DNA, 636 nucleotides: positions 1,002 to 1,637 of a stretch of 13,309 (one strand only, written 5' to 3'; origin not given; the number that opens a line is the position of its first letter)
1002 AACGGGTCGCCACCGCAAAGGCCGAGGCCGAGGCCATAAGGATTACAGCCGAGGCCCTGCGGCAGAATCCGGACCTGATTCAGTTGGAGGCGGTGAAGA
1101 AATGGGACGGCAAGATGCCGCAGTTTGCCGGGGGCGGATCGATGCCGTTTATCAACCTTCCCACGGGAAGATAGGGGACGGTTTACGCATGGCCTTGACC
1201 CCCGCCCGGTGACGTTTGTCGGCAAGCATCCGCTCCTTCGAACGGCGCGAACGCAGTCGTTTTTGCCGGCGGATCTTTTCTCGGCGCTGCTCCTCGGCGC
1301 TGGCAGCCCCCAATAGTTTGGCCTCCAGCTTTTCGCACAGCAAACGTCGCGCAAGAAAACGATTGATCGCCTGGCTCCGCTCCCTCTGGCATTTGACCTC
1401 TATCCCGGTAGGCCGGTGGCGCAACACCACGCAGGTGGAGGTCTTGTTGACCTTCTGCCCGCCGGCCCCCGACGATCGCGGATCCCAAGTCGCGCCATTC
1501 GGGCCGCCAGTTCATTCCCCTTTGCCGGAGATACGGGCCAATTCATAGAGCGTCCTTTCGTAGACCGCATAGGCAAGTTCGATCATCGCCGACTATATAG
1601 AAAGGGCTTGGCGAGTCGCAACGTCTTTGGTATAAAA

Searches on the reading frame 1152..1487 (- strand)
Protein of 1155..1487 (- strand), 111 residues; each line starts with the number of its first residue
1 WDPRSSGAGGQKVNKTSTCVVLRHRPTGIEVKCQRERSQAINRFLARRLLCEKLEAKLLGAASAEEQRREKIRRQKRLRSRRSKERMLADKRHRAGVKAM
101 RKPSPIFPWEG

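Call 10: search_protein_families(library=pfam, proteins=[window:1152-1430:-], max_evalue=0.01)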
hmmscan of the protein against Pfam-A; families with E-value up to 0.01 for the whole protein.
window:1152-1430:- (92 aa): 1 family
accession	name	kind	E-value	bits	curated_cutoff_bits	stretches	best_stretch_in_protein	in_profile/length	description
PF00472.26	RF-1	-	1.9e-09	37.9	35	1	3-82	36-116/116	RF-1 domain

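Call 38: find_homologous_proteins(query=window:1155-1487:-, max_evalue=1e-10)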
Query seq(111 aa) (111 aa): 7983 proteins with E <= 1e-10 among 8000 candidates; the best 120 are listed.
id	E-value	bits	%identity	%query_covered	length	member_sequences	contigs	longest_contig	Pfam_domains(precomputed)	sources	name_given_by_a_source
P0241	3.3e-46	174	84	92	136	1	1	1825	PF00472.27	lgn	-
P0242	5.8e-42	160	77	92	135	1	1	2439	PF00472.27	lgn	-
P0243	7.9e-40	153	79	89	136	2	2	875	PF00472.27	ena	-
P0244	3.5e-39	151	79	89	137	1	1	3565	PF00472.27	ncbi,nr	ncbi:MAG: peptide chain release factor-like protein [Deltaproteobacteria bacterium]|nr:peptide chain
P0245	1.2e-38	150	76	89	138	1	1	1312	PF00472.27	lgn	-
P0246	2.3e-38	149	78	90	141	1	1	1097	PF00472.27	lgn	-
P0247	3.9e-38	148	76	91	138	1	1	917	PF00472.27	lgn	-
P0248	4.7e-38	148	78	88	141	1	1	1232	PF00472.27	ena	-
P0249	6.6e-38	147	78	88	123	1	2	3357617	PF00472.27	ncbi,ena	-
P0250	7.9e-38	147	72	91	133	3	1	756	PF00472.27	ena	-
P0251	9.9e-38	147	75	90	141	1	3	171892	PF00472.27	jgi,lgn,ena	-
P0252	1.2e-37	146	70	96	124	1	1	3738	PF00472.27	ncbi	-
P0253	1.4e-37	146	76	88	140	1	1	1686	PF00472.27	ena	-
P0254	2.1e-37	146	75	90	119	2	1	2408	PF00472.27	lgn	-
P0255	2.7e-37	145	78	88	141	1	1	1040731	PF00472.27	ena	-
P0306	5.1e-36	141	72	90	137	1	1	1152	PF00472.27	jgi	-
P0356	9.1e-36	140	73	90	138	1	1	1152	PF00472.27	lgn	-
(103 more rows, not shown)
